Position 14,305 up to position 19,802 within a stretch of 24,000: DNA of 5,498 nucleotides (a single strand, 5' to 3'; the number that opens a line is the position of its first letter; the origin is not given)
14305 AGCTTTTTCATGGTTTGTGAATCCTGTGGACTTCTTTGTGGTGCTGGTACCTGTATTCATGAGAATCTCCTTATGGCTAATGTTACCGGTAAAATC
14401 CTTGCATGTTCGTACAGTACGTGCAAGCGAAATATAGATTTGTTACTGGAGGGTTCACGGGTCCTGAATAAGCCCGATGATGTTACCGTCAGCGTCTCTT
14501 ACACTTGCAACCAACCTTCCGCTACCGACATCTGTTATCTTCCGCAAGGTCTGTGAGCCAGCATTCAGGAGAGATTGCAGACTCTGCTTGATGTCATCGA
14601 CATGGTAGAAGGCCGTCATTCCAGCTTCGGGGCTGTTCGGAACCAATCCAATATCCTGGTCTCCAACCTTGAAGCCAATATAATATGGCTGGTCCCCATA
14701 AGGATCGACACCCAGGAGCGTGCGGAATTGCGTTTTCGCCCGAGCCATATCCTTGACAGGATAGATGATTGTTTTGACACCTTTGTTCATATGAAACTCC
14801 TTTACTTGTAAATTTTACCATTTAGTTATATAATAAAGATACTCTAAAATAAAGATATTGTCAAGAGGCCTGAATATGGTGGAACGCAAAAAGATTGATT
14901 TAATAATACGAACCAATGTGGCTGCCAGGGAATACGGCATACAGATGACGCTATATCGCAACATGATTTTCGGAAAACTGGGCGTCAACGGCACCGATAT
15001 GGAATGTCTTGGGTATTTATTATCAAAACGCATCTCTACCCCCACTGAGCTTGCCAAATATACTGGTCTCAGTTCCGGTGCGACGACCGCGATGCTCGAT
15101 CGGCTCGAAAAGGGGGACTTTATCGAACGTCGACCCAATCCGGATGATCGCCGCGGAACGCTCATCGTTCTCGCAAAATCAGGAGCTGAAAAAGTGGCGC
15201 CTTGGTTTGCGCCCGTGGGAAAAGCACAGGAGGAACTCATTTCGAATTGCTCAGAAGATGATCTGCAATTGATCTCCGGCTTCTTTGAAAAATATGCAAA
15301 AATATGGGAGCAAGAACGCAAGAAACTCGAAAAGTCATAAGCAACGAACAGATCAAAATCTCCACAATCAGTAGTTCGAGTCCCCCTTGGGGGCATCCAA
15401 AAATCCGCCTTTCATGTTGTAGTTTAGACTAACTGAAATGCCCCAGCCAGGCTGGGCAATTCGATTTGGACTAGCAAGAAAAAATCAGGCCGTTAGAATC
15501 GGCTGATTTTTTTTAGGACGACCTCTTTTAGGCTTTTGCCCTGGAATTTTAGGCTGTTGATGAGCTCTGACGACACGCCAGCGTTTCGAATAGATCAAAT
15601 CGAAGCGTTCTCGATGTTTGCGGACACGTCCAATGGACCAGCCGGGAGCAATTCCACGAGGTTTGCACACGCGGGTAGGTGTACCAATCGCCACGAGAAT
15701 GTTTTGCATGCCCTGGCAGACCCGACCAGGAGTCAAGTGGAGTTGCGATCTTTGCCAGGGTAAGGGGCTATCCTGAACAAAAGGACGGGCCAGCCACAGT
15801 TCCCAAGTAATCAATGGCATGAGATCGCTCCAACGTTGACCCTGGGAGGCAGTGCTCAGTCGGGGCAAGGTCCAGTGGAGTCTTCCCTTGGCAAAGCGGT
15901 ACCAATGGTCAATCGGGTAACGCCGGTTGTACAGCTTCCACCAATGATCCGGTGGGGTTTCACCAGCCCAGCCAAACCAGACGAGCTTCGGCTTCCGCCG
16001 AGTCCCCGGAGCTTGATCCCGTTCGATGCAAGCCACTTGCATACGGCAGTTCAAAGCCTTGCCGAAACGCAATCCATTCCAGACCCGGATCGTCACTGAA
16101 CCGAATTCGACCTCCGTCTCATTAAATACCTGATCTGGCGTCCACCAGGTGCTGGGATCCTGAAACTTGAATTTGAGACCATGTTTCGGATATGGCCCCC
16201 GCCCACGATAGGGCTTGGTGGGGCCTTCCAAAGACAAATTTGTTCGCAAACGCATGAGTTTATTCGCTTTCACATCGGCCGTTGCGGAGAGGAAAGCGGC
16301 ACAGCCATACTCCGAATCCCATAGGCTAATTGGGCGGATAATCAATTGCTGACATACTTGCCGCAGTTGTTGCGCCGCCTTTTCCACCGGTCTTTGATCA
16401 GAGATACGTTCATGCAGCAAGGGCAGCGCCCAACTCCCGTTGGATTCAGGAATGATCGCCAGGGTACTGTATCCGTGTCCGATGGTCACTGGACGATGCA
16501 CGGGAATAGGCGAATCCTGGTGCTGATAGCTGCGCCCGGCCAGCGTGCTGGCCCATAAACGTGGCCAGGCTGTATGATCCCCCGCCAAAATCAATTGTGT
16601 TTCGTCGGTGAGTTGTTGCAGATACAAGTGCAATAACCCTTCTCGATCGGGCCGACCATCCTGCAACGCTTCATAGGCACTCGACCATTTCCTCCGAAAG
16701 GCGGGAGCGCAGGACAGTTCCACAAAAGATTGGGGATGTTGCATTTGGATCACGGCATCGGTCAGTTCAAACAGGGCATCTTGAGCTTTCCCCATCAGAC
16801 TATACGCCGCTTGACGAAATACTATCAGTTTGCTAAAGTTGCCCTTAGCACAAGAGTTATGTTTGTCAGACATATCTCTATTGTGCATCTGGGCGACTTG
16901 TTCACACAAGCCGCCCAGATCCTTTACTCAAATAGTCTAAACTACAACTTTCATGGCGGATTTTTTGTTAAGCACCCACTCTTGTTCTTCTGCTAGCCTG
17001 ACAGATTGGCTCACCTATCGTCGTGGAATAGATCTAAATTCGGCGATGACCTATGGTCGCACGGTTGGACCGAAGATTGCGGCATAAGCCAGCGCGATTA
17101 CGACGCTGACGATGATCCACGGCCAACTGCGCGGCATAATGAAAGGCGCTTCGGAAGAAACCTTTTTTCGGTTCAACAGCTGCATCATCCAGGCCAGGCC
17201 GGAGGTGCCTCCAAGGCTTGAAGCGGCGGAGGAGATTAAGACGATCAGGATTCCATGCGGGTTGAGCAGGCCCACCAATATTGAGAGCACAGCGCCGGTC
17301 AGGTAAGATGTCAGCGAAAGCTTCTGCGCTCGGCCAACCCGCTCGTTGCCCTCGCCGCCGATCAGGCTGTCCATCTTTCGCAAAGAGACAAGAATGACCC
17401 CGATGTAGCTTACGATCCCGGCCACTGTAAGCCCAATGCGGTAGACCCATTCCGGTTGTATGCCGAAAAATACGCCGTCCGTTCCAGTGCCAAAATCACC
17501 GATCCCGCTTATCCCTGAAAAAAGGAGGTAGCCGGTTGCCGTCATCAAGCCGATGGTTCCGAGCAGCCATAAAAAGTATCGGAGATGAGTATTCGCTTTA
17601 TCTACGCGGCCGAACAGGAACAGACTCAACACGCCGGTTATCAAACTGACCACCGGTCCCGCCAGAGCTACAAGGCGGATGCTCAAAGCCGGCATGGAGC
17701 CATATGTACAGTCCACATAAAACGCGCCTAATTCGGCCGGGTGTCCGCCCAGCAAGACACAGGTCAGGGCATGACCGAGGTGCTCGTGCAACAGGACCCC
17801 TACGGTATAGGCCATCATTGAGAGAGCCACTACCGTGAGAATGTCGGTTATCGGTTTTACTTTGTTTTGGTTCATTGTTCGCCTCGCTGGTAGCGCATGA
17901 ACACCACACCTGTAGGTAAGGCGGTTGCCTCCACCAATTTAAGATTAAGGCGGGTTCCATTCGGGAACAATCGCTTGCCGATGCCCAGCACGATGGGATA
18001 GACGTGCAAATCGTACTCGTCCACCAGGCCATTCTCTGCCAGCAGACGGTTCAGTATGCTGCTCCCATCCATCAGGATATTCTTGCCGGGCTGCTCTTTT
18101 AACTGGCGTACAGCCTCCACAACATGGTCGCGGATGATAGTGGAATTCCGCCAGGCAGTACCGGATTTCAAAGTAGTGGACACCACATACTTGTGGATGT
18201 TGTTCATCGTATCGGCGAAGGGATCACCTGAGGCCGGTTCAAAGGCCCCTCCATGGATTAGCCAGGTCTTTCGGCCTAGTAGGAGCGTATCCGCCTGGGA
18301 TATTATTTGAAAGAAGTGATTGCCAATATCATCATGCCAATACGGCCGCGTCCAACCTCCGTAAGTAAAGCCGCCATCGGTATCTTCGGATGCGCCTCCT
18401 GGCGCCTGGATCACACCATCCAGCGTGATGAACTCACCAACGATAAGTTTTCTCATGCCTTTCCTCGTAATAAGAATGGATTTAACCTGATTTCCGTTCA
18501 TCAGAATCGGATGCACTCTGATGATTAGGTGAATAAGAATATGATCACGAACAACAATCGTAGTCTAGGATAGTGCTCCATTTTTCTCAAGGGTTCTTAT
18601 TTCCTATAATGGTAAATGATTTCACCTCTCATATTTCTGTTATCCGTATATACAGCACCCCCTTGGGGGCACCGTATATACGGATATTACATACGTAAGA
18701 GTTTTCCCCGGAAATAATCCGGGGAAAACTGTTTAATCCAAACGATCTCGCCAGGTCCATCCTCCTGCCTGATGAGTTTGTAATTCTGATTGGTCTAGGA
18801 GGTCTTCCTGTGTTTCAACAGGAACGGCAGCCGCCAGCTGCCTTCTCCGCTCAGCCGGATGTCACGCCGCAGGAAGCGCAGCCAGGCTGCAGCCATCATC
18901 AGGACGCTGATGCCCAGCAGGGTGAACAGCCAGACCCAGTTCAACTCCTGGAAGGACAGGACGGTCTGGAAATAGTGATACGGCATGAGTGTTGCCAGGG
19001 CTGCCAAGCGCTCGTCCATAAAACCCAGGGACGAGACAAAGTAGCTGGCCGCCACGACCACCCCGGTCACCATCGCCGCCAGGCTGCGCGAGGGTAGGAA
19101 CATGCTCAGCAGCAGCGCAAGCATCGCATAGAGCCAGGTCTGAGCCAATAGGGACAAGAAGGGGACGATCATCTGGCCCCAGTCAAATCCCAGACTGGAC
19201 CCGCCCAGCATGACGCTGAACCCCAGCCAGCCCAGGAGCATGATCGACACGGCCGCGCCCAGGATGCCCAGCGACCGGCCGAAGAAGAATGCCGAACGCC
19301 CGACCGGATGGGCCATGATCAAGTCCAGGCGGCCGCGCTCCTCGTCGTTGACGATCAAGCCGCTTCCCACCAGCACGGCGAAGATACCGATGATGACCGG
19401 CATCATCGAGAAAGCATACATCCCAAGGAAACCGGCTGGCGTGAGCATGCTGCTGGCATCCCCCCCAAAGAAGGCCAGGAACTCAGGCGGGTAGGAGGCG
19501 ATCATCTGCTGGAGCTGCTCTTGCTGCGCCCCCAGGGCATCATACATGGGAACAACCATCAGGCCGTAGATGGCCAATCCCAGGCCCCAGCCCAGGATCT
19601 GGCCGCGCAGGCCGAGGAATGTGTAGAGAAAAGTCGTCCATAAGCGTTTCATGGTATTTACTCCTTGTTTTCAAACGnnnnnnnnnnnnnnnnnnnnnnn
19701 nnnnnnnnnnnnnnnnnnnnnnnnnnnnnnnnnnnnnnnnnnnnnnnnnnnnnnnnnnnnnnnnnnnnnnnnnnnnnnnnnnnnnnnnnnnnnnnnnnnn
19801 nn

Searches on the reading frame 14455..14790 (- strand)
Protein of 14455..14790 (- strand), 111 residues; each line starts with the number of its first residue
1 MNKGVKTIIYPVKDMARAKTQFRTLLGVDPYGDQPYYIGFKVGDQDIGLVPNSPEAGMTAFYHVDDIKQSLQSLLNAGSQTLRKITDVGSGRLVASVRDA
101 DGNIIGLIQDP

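Call 18: search_protein_families(library=pfam, proteins=[window:14455-14790:-], max_evalue=0.001)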
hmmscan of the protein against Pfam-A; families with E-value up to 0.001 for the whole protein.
window:14455-14790:- (111 aa): 1 family
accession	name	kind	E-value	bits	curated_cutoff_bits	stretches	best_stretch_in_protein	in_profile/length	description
PF00903.31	Glyoxalase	-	5.8e-07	30.4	20.6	1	7-105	4-119/121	Glyoxalase/Bleomycin resistance protein/Dioxygenase superfamily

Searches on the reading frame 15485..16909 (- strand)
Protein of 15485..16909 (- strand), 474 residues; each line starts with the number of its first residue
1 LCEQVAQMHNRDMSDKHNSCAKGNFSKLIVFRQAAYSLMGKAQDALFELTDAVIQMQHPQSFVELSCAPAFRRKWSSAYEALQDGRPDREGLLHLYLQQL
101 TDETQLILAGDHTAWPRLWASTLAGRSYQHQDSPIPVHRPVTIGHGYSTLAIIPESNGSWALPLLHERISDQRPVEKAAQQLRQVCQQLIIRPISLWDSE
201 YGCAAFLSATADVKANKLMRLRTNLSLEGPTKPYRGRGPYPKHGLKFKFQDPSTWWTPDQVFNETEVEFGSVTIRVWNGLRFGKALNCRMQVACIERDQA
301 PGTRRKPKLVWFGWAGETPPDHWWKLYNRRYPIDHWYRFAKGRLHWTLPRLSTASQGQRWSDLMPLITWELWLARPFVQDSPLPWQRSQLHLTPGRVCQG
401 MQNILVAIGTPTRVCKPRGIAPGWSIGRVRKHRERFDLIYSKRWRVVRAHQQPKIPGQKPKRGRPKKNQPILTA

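Call 18: search_protein_families(library=pfam, proteins=[window:15485-16909:-], max_evalue=0.001)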
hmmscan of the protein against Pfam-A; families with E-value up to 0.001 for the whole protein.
window:15485-16909:- (474 aa): 1 family
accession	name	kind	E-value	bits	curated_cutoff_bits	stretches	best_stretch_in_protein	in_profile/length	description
PF13546.12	DDE_5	-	2.6e-19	70.3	27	1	42-263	12-256/272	DDE superfamily endonuclease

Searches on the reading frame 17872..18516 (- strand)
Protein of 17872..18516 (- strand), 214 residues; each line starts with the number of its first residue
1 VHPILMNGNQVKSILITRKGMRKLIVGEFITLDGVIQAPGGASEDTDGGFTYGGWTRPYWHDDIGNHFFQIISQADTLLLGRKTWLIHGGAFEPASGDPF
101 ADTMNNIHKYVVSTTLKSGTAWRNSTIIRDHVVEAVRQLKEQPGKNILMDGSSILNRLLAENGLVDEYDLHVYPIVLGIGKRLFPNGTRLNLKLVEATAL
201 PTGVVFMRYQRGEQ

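Call 79: search_protein_families(library=pfam, proteins=[window:17872-18516:-], max_evalue=0.001)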
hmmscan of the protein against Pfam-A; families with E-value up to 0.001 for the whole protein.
window:17872-18516:- (214 aa): 1 family
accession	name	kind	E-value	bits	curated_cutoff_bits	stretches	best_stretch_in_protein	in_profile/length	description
PF01872.23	RibD_C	-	8.1e-24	85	24.1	1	22-206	1-197/197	RibD C-terminal domain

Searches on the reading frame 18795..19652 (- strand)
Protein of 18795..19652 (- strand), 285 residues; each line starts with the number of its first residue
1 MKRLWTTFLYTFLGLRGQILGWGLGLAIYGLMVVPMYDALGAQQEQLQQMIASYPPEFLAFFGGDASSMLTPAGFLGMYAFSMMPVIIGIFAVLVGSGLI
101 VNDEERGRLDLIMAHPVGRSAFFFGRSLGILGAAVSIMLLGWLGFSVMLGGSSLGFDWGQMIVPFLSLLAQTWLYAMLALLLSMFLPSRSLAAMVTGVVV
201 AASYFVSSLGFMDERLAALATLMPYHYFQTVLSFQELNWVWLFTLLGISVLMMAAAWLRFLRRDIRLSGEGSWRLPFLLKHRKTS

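Call 79: search_protein_families(library=pfam, proteins=[window:18795-19652:-], max_evalue=0.001)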
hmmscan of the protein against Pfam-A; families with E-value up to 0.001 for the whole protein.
window:18795-19652:- (285 aa): 2 families
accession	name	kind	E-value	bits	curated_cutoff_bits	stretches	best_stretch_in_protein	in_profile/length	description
PF12679.13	ABC2_membrane_2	-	5.8e-18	65.6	27.2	1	21-265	17-283/283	ABC-2 family transporter protein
PF12730.13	ABC2_membrane_4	-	1.8e-06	28.5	27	1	70-206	41-177/179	ABC-2 family transporter protein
